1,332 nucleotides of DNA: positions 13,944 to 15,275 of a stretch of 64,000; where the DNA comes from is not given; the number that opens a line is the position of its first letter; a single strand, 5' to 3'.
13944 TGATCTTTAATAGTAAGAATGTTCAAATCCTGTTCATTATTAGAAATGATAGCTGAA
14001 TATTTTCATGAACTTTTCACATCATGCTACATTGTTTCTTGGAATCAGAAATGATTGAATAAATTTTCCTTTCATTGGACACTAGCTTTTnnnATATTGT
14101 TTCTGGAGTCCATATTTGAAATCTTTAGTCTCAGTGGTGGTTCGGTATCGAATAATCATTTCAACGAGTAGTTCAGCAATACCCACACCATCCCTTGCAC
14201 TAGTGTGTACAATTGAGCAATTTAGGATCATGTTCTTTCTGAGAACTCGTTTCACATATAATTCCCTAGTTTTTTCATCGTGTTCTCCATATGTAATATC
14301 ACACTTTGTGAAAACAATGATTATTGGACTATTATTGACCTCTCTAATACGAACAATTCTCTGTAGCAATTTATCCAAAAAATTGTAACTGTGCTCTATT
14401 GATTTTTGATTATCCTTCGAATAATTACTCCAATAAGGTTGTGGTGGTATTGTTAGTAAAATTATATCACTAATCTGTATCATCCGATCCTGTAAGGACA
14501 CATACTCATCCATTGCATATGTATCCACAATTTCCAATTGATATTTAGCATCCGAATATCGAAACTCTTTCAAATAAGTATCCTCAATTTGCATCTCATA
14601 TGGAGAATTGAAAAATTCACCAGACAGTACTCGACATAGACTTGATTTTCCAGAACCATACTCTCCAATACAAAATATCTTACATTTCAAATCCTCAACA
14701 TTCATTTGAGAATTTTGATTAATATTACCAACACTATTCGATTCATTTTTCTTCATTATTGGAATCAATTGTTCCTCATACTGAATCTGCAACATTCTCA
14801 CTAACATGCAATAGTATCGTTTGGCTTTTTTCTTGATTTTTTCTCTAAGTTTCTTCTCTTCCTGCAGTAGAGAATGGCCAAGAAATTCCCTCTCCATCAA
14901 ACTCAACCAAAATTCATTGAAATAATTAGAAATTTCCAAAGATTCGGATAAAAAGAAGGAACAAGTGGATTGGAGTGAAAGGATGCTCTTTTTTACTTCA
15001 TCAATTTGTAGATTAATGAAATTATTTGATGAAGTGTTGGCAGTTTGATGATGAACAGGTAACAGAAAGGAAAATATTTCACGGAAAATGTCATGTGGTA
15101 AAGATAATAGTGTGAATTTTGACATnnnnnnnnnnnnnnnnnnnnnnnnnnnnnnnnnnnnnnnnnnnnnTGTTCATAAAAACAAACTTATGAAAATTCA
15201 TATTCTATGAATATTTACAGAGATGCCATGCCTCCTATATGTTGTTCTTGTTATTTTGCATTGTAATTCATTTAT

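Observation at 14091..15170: F-box fused to a Ras-like GTPase that lacks the catalytic glutamine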

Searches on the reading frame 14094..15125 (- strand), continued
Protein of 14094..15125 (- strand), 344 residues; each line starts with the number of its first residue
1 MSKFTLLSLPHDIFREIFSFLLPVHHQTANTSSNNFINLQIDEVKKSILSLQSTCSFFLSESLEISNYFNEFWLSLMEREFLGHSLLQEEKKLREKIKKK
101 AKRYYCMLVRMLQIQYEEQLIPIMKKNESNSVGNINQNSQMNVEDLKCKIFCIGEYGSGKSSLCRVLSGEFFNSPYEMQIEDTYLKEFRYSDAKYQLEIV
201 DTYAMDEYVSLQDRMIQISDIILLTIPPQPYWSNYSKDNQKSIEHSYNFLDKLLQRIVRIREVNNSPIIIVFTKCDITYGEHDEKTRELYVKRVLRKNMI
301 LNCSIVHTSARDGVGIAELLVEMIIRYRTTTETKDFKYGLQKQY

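Call 67: list_cluster_members(proteins=[P0075, P0153, P0154, P0011, P0003])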
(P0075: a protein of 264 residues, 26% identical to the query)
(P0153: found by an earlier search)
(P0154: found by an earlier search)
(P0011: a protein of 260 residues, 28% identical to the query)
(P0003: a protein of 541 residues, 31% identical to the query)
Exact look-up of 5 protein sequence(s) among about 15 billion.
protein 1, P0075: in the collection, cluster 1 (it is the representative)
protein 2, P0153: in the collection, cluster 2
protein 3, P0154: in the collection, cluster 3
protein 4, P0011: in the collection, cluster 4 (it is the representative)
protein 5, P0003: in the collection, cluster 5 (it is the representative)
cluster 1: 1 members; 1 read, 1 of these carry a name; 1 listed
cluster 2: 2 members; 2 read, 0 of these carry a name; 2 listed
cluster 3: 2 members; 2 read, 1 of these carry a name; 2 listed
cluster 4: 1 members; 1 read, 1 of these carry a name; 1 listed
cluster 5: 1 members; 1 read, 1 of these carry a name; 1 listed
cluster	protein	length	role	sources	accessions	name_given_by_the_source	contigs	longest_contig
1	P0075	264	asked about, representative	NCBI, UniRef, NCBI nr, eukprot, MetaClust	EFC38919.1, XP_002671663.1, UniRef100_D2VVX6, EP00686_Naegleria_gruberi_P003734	ras family small GTPase [Naegleria gruberi] | Ras family small GTPase n=1 Tax=Naegleria gruberi TaxID=5762 RepID=D2VVX6_NAEGR | XP_002671663.1 ras family small GTPase [Naegleria gruberi strain NEG-M]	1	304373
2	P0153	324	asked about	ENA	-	-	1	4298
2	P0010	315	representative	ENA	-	-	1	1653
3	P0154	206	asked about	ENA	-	-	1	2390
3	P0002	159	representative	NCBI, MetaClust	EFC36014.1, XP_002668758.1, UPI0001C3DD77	predicted protein, partial [Naegleria gruberi] | status=active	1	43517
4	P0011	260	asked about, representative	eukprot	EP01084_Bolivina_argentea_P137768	242627_1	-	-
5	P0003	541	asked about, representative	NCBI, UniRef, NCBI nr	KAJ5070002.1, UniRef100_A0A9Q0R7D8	ras-like protein [Anaeramoeba ignava] | Ras-like protein n=1 Tax=Anaeramoeba ignava TaxID=1746090 RepID=A0A9Q0R7D8_ANAIG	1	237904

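Call 73: search_protein_families(library=pfam, proteins=[P0032, P0003, P0155, P0075], max_evalue=0.001)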
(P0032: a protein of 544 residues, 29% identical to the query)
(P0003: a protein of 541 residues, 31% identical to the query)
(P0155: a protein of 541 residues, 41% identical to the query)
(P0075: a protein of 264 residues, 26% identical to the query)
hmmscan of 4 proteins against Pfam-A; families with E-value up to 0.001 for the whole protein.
P0032 (544 aa): 10 families
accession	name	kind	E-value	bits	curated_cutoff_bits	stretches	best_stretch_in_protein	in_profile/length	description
PF00071.28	Ras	-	1.3e-41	142.3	21.6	1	374-535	1-160/162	Ras family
PF01485.27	IBR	-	6.6e-21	74.6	24.3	2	146-209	2-65/65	IBR domain, a half RING-finger domain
PF08477.19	Roc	-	8.8e-16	58.7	27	1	374-490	1-119/119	Ras of Complex, Roc, domain of DAPkinase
PF22191.2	IBR_1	-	2.6e-15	56.4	27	1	236-276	2-42/47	IBR domain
PF22605.2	IBR_2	-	7.4e-08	32.9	27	1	237-273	5-43/49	IBR domain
PF13445.12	zf-RING_UBOX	-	2.2e-06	28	25.2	1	71-102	1-25/39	RING-type zinc-finger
PF13639.12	zf-RING_2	-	5.2e-05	23.9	27.3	1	70-109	2-37/44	Ring finger domain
PF03193.22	RsgA_GTPase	-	0.00018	21.8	30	0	374-394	108-128/174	RsgA GTPase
PF00097.31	zf-C3HC4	-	0.0003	21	21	1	71-105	1-29/40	Zinc finger, C3HC4 type (RING finger)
PF01926.29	MMR_HSR1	-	0.00078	20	21.9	0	375-488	2-113/113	50S ribosome-binding GTPase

P0003 (541 aa): 18 families
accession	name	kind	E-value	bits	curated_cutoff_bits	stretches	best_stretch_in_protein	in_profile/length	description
PF00071.28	Ras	-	1.5e-110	366.5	21.6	4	365-514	4-155/162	Ras family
PF08477.19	Roc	-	1.6e-37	128.8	27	3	364-474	3-119/119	Ras of Complex, Roc, domain of DAPkinase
PF02421.24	FeoB_N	-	3.1e-12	46.7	27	1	415-512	62-153/156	Ferrous iron transport protein B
PF01926.29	MMR_HSR1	-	3.4e-11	43.7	21.9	0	363-472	2-113/113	50S ribosome-binding GTPase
PF03193.22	RsgA_GTPase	-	1.1e-10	42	30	0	436-511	27-100/174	RsgA GTPase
PF00025.27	Arf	-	1.2e-10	41.5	22.3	1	350-510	8-165/174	ADP-ribosylation factor family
PF00009.33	GTP_EFTU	-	3.2e-10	40.3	26.5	1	400-512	61-179/188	Elongation factor Tu GTP binding domain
PF13191.12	AAA_16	-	1.9e-06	28.9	32.6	0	9-28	27-46/167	AAA ATPase domain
PF00931.28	NB-ARC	-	7.6e-06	25.8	23.5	0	4-159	17-165/248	NB-ARC domain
PF05621.17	TniB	-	1.3e-05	25.1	22.4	0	351-388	29-63/189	Bacterial TniB protein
PF00485.24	PRK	-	2.4e-05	24.7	22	0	362-419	1-57/196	Phosphoribulokinase / Uridine kinase family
PF01202.28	SKI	-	6.2e-05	23.6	22.1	0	295-314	5-24/159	Shikimate kinase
PF13401.12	AAA_22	-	6.9e-05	23.6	27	0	8-44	7-37/130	AAA domain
PF03266.21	NTPase_1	-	7e-05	23.2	23.9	0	364-442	3-79/168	NTPase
PF20720.3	nSTAND3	-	0.00012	22.2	27.2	0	185-251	15-80/155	Novel STAND NTPase 3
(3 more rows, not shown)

P0155 (541 aa): 4 families
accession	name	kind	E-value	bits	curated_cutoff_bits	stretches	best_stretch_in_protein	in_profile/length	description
PF00071.28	Ras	-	6.4e-40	136.8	21.6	1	335-501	1-160/162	Ras family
PF08477.19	Roc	-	5.9e-27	94.7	27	1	335-454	1-119/119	Ras of Complex, Roc, domain of DAPkinase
PF00025.27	Arf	-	5.3e-09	36.2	22.3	1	331-458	12-130/174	ADP-ribosylation factor family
PF04670.18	Gtr1_RagA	-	7.5e-05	22.7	22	1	335-456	1-124/232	Gtr1/RagA G protein conserved region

P0075 (264 aa): 5 families
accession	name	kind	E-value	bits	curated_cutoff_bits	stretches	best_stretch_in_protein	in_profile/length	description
PF00071.28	Ras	-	2.2e-22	79.8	21.6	1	80-245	2-153/162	Ras family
PF08477.19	Roc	-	2.1e-10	41.3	27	1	79-199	1-119/119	Ras of Complex, Roc, domain of DAPkinase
PF00009.33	GTP_EFTU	-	4.6e-06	26.8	26.5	0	117-242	61-176/188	Elongation factor Tu GTP binding domain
PF01926.29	MMR_HSR1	-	4.5e-05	24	21.9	1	79-174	1-98/113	50S ribosome-binding GTPase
PF13521.12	AAA_28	-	0.00061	20.5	27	0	126-233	75-156/164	AAA domain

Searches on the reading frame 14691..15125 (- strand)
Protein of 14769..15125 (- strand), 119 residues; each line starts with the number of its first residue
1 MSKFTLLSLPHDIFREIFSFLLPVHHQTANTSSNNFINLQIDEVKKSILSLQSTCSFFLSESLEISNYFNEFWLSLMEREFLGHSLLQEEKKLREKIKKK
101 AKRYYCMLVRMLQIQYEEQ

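Call 29: search_solved_structures(query=A2, max_evalue=10, show_alignments=4)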
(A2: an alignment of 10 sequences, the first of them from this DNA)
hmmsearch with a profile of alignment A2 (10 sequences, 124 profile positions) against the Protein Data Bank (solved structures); distinct sequences matched with E-value up to 10: 5.
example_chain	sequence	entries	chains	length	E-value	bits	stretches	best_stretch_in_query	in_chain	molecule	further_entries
6vcd_B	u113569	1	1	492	0.15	15.7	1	4-49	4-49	F-box/LRR-repeat protein 5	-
9kbd_C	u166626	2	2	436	0.25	15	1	5-79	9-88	F-box only protein 3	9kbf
5k35_A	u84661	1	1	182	0.37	14.4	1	1-50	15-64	Ankyrin-repeat protein B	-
9cb3_A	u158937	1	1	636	0.87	13.2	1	5-25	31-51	Cyclin-F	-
6lpd_A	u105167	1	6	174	1.5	12.5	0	28-84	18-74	Ferritin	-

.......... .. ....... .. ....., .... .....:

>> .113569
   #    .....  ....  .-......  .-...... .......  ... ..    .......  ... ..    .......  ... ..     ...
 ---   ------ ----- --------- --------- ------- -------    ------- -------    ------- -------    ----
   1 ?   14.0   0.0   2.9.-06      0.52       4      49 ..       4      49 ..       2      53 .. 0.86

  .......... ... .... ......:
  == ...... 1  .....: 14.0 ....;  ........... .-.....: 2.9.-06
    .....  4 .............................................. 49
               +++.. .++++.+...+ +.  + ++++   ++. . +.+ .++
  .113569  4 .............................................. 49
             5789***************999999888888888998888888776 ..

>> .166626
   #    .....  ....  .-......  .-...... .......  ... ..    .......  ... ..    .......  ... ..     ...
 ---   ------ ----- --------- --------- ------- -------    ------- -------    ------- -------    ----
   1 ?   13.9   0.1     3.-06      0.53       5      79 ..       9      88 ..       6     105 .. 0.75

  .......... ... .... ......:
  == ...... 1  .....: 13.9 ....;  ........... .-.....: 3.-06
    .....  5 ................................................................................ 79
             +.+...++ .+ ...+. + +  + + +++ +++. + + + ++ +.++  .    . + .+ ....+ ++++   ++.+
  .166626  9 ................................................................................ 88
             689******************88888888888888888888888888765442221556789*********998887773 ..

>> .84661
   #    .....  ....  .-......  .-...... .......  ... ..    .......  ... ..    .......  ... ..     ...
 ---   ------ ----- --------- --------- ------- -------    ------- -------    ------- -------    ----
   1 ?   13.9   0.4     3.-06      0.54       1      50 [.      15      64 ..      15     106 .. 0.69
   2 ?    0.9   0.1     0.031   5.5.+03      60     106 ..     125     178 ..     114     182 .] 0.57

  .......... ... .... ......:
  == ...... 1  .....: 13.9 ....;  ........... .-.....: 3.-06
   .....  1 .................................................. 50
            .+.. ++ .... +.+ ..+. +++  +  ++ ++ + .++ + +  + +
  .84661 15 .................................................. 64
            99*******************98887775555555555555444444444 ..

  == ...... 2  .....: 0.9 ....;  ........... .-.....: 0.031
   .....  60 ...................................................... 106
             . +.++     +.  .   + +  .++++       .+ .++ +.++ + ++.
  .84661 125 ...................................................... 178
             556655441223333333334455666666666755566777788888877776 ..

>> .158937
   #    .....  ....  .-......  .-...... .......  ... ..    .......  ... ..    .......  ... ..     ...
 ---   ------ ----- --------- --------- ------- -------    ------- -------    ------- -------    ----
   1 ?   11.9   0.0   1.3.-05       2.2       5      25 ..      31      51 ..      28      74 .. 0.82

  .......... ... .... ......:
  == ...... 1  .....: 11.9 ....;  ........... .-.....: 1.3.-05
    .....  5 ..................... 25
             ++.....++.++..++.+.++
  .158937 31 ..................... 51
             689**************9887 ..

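Call 30: find_homologous_proteins(query=A2, max_evalue=0.1)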
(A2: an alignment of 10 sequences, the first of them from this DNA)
Query A2 (10 sequences): 993 candidates shared short words with the query, none scored E <= 0.1.

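Call 47: search_protein_families(library=pfam, proteins=[window:14769-15125:-], max_evalue=10)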
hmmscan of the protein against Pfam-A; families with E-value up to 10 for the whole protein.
seq(119 aa): 3 families
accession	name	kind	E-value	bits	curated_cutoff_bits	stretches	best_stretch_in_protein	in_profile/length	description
PF00646.38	F-box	-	0.032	14.6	20.5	1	6-24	1-19/43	F-box domain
PF12937.12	F-box-like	-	0.064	13.5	24.3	1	7-24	2-18/47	F-box-like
PF13635.12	DUF4143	-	0.084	13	28.1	1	59-106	36-83/160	Domain of unknown function (DUF4143)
